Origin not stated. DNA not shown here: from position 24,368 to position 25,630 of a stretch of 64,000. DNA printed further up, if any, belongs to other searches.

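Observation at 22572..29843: Acyl-ligase / ACP / FabH-like / FkbH-like / ACP / acetyltransferase cassette between the exosortase and prsTKR: a tetronate- or glyceryl-acyl-type small-molecule pathway grafted into a PEP-CTERM locus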

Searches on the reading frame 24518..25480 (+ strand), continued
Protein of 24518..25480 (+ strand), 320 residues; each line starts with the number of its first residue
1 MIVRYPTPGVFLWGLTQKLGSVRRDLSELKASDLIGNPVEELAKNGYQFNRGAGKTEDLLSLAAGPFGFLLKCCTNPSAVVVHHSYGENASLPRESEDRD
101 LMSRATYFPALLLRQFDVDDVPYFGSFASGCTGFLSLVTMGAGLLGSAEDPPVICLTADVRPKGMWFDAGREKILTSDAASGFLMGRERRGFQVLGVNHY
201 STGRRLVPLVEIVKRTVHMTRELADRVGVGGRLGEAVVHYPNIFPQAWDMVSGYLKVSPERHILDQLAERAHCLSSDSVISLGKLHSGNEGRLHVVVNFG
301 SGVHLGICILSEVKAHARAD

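Call 34: find_related_loci(query=A1, collection=genome_contigs, flank=10000)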
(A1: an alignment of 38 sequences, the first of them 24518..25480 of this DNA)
Query A1 (320 aa) in genome_contigs; peptide patterns used: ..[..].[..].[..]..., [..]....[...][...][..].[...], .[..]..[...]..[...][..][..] (x = any residue, [..] = any of these).
185 stretches matched a pattern; 38 encode a relative of the query (tblastn E <= 1e-3); 37 distinct loci.
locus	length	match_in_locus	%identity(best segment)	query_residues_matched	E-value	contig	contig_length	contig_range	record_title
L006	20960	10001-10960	90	1-320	0e+0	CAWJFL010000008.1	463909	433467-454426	MAG: uncultured Verrucomicrobiae bacterium isolate MFD09222.bin.2.60 genome assembly, contig: contig_56956, whole genome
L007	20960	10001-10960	90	1-320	0e+0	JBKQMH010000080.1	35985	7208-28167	MAG: Verrucomicrobiia bacterium isolate CRr3G3H3I__bin_98 CRr3G3H3I_000000120348, whole genome shotgun sequence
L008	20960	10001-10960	88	1-320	0e+0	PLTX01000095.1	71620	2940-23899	MAG: Verrucomicrobia bacterium isolate bog_1451 73.20120700_S1D.122_contig_45186, whole genome shotgun sequence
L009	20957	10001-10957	83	1-319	3e-178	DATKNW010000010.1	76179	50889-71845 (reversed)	MAG TPA_asm: Verrucomicrobiia bacterium isolate SMAG_U14747 k141_461161, whole genome shotgun sequence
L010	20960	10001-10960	92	1-320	0e+0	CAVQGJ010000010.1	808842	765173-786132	MAG: uncultured Verrucomicrobiae bacterium isolate MFD05512.bin.2.136 genome assembly, contig: contig_7501, whole genome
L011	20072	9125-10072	63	1-316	1e-135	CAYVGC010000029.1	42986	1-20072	MAG TPA_asm: uncultured Bifidobacteriaceae bacterium isolate binchicken_co3_426 genome assembly, contig: NODE_2570_lengt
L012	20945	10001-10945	52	1-315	1e-104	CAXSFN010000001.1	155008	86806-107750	MAG: uncultured Chthoniobacterales bacterium isolate private_X4_metawrap_bin.1 genome assembly, contig: private_X4_metaw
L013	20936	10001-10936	51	1-312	6e-104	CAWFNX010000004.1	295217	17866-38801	MAG: uncultured Verrucomicrobiae bacterium isolate MFD06085.bin.1.132 genome assembly, contig: contig_59198, whole genom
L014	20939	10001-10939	50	1-314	3e-102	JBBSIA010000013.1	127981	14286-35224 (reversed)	MAG: Chthoniobacterales bacterium isolate LS3_sbin.21 LS3_sbin.21_K_84911_L_127981_cov_76.8127, whole genome shotgun seq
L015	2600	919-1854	50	1-312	2e-102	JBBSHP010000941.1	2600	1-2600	MAG: Bryobacterales bacterium isolate LS3_sbin.1 LS3_sbin.1_K_710534_L_2600_cov_12.0350, whole genome shotgun sequence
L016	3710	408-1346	48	1-313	3e-100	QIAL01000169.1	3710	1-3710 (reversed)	MAG: Acidobacteria bacterium isolate gp1 AA130 14_0903_12_30cm_scaffold_25255_curated, whole genome shotgun sequence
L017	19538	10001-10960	49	1-319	3e-99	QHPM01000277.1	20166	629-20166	MAG: Verrucomicrobia bacterium isolate AV29 14_0919_09_20cm_scaffold_439_curated, whole genome shotgun sequence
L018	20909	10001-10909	49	10-313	1e-97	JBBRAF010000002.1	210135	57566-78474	MAG: Chthoniobacterales bacterium isolate Co_metawrap_2281 Cmw_2281_k141_27994098_length_210135_cov_54.0000, whole genom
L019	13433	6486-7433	48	1-312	9e-97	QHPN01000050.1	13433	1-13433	MAG: Verrucomicrobia bacterium isolate AV28 14_1009_13_20cm_scaffold_20249_curated, whole genome shotgun sequence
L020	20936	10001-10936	49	1-312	5e-97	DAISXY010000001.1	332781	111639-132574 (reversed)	MAG TPA_asm: Chthoniobacterales bacterium isolate CTOTU9909 NODE_1_length_332781_cov_7.206605, whole genome shotgun sequ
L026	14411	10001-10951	48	1-317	4e-93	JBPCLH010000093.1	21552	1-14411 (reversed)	MAG: Bryobacteraceae bacterium isolate TH_ant_mag_73 S1Ck127_4849408_flag_0_multi_10.3617_len_21552, whole genome shotgu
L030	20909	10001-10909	49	10-312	7e-91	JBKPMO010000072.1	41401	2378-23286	MAG: Verrucomicrobiota bacterium isolate GS_HAYS_MAG_00064 GS_HAYS_000000253398, whole genome shotgun sequence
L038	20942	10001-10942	48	1-313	4e-98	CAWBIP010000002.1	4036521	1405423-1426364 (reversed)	MAG: uncultured Verrucomicrobiae bacterium isolate MFD03346.bin.1.129 genome assembly, contig: contig_2756, whole genome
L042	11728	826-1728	34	10-312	8e-29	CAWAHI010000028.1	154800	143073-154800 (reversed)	MAG: uncultured Verrucomicrobiae bacterium isolate MFD04967.bin.1.146 genome assembly, contig: contig_639, whole genome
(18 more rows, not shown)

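Call 49: search_protein_families(library=ncbifam, proteins=[L002:11641-12591:+, L004:19885-20841:+, L014:11575-12525:+, L020:11574-12557:+, L026:11664-12626:+, L030:14150-15088:+, L038:11606-12649:+, L042:3778-4755:+, L026:786-2552:+, L014:3457-4743:+], max_evalue=1e-10)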
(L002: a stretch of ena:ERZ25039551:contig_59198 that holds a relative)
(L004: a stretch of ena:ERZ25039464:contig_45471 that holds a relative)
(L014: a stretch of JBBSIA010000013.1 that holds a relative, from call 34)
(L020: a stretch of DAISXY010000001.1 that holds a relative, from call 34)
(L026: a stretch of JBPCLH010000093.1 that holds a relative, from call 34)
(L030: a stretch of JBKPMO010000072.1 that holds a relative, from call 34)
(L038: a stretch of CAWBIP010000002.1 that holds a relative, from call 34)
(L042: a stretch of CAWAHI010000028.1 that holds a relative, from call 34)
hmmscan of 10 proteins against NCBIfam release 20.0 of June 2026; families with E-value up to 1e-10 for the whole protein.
L002:11641-12591:+ (316 aa): 8 families
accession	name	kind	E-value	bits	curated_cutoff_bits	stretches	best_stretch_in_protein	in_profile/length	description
TIGR04151.1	exosort_VPDSG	exception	7.6e-74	248.9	300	1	27-295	31-302/306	VPDSG-CTERM-specific exosortase XrtC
NF038142.1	exosort_XrtW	exception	4.7e-46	157.2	425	1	24-304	3-277/494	exosortase W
TIGR03109.2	exosort_XrtA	exception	7.1e-40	137.1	208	1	26-293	3-260/261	exosortase A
TIGR04152.1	exosort_VPLPA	exception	6.9e-37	127.6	400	1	52-294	8-244/486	VPLPA-CTERM-specific exosortase XrtD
TIGR02602.1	8TM_EpsH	subfamily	9.4e-33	113.7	105.55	1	51-287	7-235/241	exosortase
NF035943.2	exosort_XrtV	exception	1.2e-28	100.1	313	1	26-292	5-266/270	exosortase V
TIGR03113.1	exosort_XrtB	exception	3.9e-22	79.2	275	1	29-287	4-259/268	exosortase B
TIGR04178.1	exo_archaeo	signature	8.3e-17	61.3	23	1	200-293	3-96/97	exosortase/archaeosortase family protein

L004:19885-20841:+ (318 aa): 8 families
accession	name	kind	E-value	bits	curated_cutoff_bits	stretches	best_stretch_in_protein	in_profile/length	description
TIGR04151.1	exosort_VPDSG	exception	8.1e-67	225.8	300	1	31-298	36-304/306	VPDSG-CTERM-specific exosortase XrtC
NF038142.1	exosort_XrtW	exception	1.1e-37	129.6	425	1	27-304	7-276/494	exosortase W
TIGR03109.2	exosort_XrtA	exception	2.7e-33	115.5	208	1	32-294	6-260/261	exosortase A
TIGR04152.1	exosort_VPLPA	exception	5.3e-30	104.9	400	1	55-296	11-245/486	VPLPA-CTERM-specific exosortase XrtD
TIGR02602.1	8TM_EpsH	subfamily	1.8e-25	89.9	105.55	1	55-290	11-237/241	exosortase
NF035943.2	exosort_XrtV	exception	1.2e-19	70.6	313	1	38-294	17-267/270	exosortase V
TIGR04178.1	exo_archaeo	signature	2.7e-17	62.9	23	1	200-294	2-96/97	exosortase/archaeosortase family protein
TIGR03113.1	exosort_XrtB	exception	2.3e-16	60.2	275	1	55-293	30-264/268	exosortase B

L014:11575-12525:+ (316 aa): 9 families
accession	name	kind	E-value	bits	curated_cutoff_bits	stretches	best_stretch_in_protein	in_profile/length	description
TIGR04151.1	exosort_VPDSG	exception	1.5e-73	247.9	300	1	26-302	28-304/306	VPDSG-CTERM-specific exosortase XrtC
NF038142.1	exosort_XrtW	exception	2e-45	155.1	425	1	28-313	5-281/494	exosortase W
TIGR03109.2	exosort_XrtA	exception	5.5e-39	134.2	208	1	29-298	4-260/261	exosortase A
TIGR04152.1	exosort_VPLPA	exception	1.7e-35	123.1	400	1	55-306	9-251/486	VPLPA-CTERM-specific exosortase XrtD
TIGR02602.1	8TM_EpsH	subfamily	4.9e-30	104.8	105.55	1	53-292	7-235/241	exosortase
NF035943.2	exosort_XrtV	exception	1.3e-22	80.4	313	1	30-299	7-268/270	exosortase V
TIGR03113.1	exosort_XrtB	exception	3.7e-17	62.8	275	1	43-293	18-260/268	exosortase B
TIGR04178.1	exo_archaeo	signature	8.1e-17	61.3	23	1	203-298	1-96/97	exosortase/archaeosortase family protein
TIGR03763.1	cyanoexo_CrtA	exception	2.1e-11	43.8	150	1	125-294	94-255/260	cyanoexosortase A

L020:11574-12557:+ (327 aa): 8 families
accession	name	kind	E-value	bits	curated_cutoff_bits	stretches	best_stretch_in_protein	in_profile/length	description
TIGR04151.1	exosort_VPDSG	exception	1.6e-68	231.4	300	1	39-306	36-304/306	VPDSG-CTERM-specific exosortase XrtC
NF038142.1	exosort_XrtW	exception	2.8e-39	134.8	425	1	33-322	5-286/494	exosortase W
TIGR03109.2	exosort_XrtA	exception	3.1e-33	115.3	208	1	34-302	4-260/261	exosortase A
TIGR04152.1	exosort_VPLPA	exception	2.2e-30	106.2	400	1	59-311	8-252/486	VPLPA-CTERM-specific exosortase XrtD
TIGR02602.1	8TM_EpsH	subfamily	1.6e-28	99.8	105.55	1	56-296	5-235/241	exosortase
NF035943.2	exosort_XrtV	exception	4.8e-25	88.3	313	1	38-299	10-264/270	exosortase V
TIGR04178.1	exo_archaeo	signature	1.1e-18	67.3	23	1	207-302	1-96/97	exosortase/archaeosortase family protein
TIGR03113.1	exosort_XrtB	exception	5.1e-17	62.4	275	1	43-291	11-254/268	exosortase B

L026:11664-12626:+ (320 aa): 8 families
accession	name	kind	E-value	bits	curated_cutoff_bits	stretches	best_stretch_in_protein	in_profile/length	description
TIGR04151.1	exosort_VPDSG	exception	3e-74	250.2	300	1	33-312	16-306/306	VPDSG-CTERM-specific exosortase XrtC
NF038142.1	exosort_XrtW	exception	2.6e-42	144.8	425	1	38-313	3-273/494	exosortase W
TIGR04152.1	exosort_VPLPA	exception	1e-38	133.7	400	1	64-308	6-245/486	VPLPA-CTERM-specific exosortase XrtD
TIGR03109.2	exosort_XrtA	exception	1.7e-37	129.3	208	1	41-306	4-260/261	exosortase A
TIGR02602.1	8TM_EpsH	subfamily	3.7e-32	111.8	105.55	1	62-296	4-231/241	exosortase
NF035943.2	exosort_XrtV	exception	2e-22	79.7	313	1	41-306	6-267/270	exosortase V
TIGR03113.1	exosort_XrtB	exception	5.2e-20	72.2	275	1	43-305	4-264/268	exosortase B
TIGR04178.1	exo_archaeo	signature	3.9e-18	65.5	23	1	211-306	1-96/97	exosortase/archaeosortase family protein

L030:14150-15088:+ (312 aa): 8 families
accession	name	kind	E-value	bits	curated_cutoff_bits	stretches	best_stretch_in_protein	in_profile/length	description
TIGR04151.1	exosort_VPDSG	exception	3.8e-71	240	300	1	37-301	36-304/306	VPDSG-CTERM-specific exosortase XrtC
NF038142.1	exosort_XrtW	exception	4.8e-43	147.2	425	1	32-303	6-272/494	exosortase W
TIGR03109.2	exosort_XrtA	exception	7e-37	127.3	208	1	32-297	4-260/261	exosortase A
TIGR04152.1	exosort_VPLPA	exception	1.5e-32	113.4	400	1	55-303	6-249/486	VPLPA-CTERM-specific exosortase XrtD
TIGR02602.1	8TM_EpsH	subfamily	9.9e-32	110.4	105.55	1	55-291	6-235/241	exosortase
NF035943.2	exosort_XrtV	exception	1.6e-25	89.9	313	1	51-293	25-263/270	exosortase V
TIGR03113.1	exosort_XrtB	exception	8.1e-23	81.4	275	1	52-291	22-259/268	exosortase B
TIGR04178.1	exo_archaeo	signature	4.7e-16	58.9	23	1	203-297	2-96/97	exosortase/archaeosortase family protein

L038:11606-12649:+ (347 aa): 9 families
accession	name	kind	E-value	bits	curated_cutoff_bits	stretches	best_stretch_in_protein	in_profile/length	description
TIGR04151.1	exosort_VPDSG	exception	7.4e-78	262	300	1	45-325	18-303/306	VPDSG-CTERM-specific exosortase XrtC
NF038142.1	exosort_XrtW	exception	2.1e-43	148.4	425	1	53-331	3-275/494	exosortase W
TIGR03109.2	exosort_XrtA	exception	7.4e-38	130.5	208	1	55-318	3-256/261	exosortase A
TIGR02602.1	8TM_EpsH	subfamily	3.4e-33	115.2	105.55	1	79-317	6-236/241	exosortase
TIGR04152.1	exosort_VPLPA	exception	9.4e-33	114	400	1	81-322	8-243/486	VPLPA-CTERM-specific exosortase XrtD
NF035943.2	exosort_XrtV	exception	1.3e-23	83.7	313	1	55-317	5-262/270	exosortase V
TIGR03113.1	exosort_XrtB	exception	9.6e-19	68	275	1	60-317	6-260/268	exosortase B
TIGR04178.1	exo_archaeo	signature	4.1e-16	59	23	1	227-321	1-94/97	exosortase/archaeosortase family protein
TIGR03763.1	cyanoexo_CrtA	exception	1.6e-11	44.2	150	1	58-321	7-258/260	cyanoexosortase A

L042:3778-4755:+ (325 aa): 9 families
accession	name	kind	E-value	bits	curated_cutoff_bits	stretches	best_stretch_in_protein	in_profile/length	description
TIGR04151.1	exosort_VPDSG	exception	3.5e-72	243.4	300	1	35-302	34-305/306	VPDSG-CTERM-specific exosortase XrtC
NF038142.1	exosort_XrtW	exception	9e-41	139.7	425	1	31-311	5-279/494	exosortase W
TIGR03109.2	exosort_XrtA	exception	2.4e-36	125.5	208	1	32-297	4-260/261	exosortase A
TIGR04152.1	exosort_VPLPA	exception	8.4e-35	120.8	400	1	56-316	7-259/486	VPLPA-CTERM-specific exosortase XrtD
TIGR02602.1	8TM_EpsH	subfamily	3.2e-30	105.4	105.55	1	52-291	3-235/241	exosortase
NF035943.2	exosort_XrtV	exception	1.3e-26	93.4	313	1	51-297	25-267/270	exosortase V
TIGR03113.1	exosort_XrtB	exception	1.2e-23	84.1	275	1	52-294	24-262/268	exosortase B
TIGR04178.1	exo_archaeo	signature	1.2e-15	57.6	23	1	203-297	2-96/97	exosortase/archaeosortase family protein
TIGR04199.1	exosort_xrtJ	exception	3.5e-11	42.7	200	0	59-259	29-234/522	exosortase J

L026:786-2552:+ (588 aa): 0 families

L014:3457-4743:+ (428 aa): 7 families
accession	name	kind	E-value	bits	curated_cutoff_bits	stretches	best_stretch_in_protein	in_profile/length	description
TIGR03026.1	NDP-sugDHase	subfamily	4.3e-128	427.6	189.8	1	1-413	1-413/413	nucleotide sugar dehydrogenase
NF040825.1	UDPMaNacDH_Arch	equivalog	3.9e-81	273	750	1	1-399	1-383/418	UDP-N-acetyl-D-mannosamine dehydrogenase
NF008286.0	PRK11064.1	equivalog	4.1e-76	256.3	459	1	2-359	5-367/420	UDP-N-acetyl-D-mannosamine dehydrogenase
NF011729.0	PRK15182.1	equivalog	2.1e-64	217.9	592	1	2-365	8-366/425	Vi polysaccharide biosynthesis UDP-N-acetylglucosamine C-6 dehydrogenase TviB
NF041297.1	UDPGDh_AglM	equivalog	1.4e-53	182.4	670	1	1-393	1-392/429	UDP-glucose 6-dehydrogenase AglM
NF047673.2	TeichurnBiosyTuaD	equivalog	8.3e-36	124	700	1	2-396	3-390/439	UDP-glucose 6-dehydrogenase TuaD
NF011631.0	PRK15057.1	equivalog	3.4e-12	46.2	757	1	1-355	1-338/388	UDP-glucose 6-dehydrogenase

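Call 50: search_protein_families(library=pfam, proteins=[window:24518-25480:+], max_evalue=1)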
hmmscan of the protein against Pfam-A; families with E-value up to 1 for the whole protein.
window:24518-25480:+ (320 aa): 2 families
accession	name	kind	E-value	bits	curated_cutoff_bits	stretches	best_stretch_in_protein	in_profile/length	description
PF08545.16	ACP_syn_III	-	0.048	14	24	1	129-202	5-79/80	3-Oxoacyl-[acyl-carrier-protein (ACP)] synthase III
PF08541.16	ACP_syn_III_C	-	0.16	12.6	26.6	1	249-310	25-88/90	3-Oxoacyl-[acyl-carrier-protein (ACP)] synthase III C terminal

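Call 64: search_protein_representatives(alignment_id=A1)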
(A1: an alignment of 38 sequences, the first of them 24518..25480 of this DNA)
Query: 38 sequences, 320 profile positions. Proteins with E-value up to 0.001 (for the whole library): 225; up to 1e-10: 97; up to 1e-30: 27. The best 150 are listed.
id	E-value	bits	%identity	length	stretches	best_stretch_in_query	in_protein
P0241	7.6e-149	511.7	-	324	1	1-317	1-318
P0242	1.8e-120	418.4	-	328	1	1-315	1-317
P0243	2.2e-102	359.0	-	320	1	1-314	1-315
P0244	3.2e-90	319.1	-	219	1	102-316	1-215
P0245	2.0e-71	257.3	-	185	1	1-185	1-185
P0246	5.8e-66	239.3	-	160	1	156-312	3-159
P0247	3.8e-65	236.7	-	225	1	127-289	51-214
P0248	1.8e-59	218.0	-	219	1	1-174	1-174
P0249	1.3e-56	208.6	-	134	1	194-317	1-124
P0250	1.8e-54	201.6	-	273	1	44-184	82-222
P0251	1.3e-52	195.5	-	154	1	84-236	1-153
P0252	2.1e-51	191.5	-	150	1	1-147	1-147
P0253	3.5e-46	174.4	-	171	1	156-265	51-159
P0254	2.6e-43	164.9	-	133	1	218-315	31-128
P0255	4.1e-40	154.4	-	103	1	157-261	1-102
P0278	1.4e-23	100.1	-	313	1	10-313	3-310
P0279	3.5e-22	95.5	-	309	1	24-312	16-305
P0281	2.2e-21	92.9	-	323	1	10-305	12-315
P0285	1.1e-19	87.3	-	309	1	8-312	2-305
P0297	3.6e-17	79.0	-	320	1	9-311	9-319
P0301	4.9e-16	75.3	-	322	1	8-310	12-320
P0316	9.2e-14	67.8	-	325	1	12-310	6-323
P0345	5.0e-10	55.6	-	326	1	14-306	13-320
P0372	3.4e-07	46.2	-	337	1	7-286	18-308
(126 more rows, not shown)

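Call 65: search_protein_families(library=pfam, proteins=[P0278, P0279, P0281, P0285, P0297, P0301, P0316, P0345, P0372], max_evalue=0.01)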
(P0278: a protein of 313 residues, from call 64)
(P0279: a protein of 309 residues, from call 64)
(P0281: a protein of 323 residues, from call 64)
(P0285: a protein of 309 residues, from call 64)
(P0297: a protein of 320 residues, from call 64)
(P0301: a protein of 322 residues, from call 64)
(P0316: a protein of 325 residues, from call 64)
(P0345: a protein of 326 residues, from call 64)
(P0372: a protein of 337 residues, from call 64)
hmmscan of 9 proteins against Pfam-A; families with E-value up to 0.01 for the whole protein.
P0278 (313 aa): 1 family
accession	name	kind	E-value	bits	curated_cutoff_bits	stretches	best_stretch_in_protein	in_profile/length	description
PF08541.16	ACP_syn_III_C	-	0.00095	19.7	26.6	1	219-307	1-88/90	3-Oxoacyl-[acyl-carrier-protein (ACP)] synthase III C terminal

P0279 (309 aa): 1 family
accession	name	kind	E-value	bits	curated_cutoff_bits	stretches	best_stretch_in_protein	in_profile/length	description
PF08545.16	ACP_syn_III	-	0.0041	17.4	24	1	119-182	4-66/80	3-Oxoacyl-[acyl-carrier-protein (ACP)] synthase III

P0281 (323 aa): 2 families
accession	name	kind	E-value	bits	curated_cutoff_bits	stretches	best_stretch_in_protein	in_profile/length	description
PF08541.16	ACP_syn_III_C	-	1.5e-13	51.2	26.6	1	233-321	2-89/90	3-Oxoacyl-[acyl-carrier-protein (ACP)] synthase III C terminal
PF08545.16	ACP_syn_III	-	8.9e-08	32.4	24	1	132-205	4-79/80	3-Oxoacyl-[acyl-carrier-protein (ACP)] synthase III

P0285 (309 aa): 0 families

P0297 (320 aa): 3 families
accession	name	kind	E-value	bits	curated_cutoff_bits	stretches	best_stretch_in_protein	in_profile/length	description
PF08541.16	ACP_syn_III_C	-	3.5e-15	56.4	26.6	1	230-319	1-89/90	3-Oxoacyl-[acyl-carrier-protein (ACP)] synthase III C terminal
PF08545.16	ACP_syn_III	-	1.2e-09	38.3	24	1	129-190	4-67/80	3-Oxoacyl-[acyl-carrier-protein (ACP)] synthase III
PF00108.29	Thiolase_N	-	0.0018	18.2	26.4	0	53-160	17-113/260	Thiolase, N-terminal domain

P0301 (322 aa): 2 families
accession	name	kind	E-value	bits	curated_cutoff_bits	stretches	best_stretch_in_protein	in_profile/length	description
PF08541.16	ACP_syn_III_C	-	2.8e-21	75.9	26.6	1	232-322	1-90/90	3-Oxoacyl-[acyl-carrier-protein (ACP)] synthase III C terminal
PF08545.16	ACP_syn_III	-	0.0014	18.9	24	1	132-199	5-75/80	3-Oxoacyl-[acyl-carrier-protein (ACP)] synthase III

P0316 (325 aa): 2 families
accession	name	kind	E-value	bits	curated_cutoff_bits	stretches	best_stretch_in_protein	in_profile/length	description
PF08541.16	ACP_syn_III_C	-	1.4e-16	60.9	26.6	1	235-324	1-89/90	3-Oxoacyl-[acyl-carrier-protein (ACP)] synthase III C terminal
PF08545.16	ACP_syn_III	-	4e-09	36.7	24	1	135-203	4-74/80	3-Oxoacyl-[acyl-carrier-protein (ACP)] synthase III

P0345 (326 aa): 2 families
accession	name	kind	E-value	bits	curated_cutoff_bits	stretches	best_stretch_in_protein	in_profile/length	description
PF08541.16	ACP_syn_III_C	-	1.1e-16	61.2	26.6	1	238-325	3-89/90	3-Oxoacyl-[acyl-carrier-protein (ACP)] synthase III C terminal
PF08545.16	ACP_syn_III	-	2.8e-07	30.8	24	1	136-207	5-79/80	3-Oxoacyl-[acyl-carrier-protein (ACP)] synthase III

P0372 (337 aa): 2 families
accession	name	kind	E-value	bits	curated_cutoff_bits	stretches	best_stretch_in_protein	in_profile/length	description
PF08541.16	ACP_syn_III_C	-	1.2e-09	38.7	26.6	1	252-335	6-89/90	3-Oxoacyl-[acyl-carrier-protein (ACP)] synthase III C terminal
PF08545.16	ACP_syn_III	-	1.9e-06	28.1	24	1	146-206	10-68/80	3-Oxoacyl-[acyl-carrier-protein (ACP)] synthase III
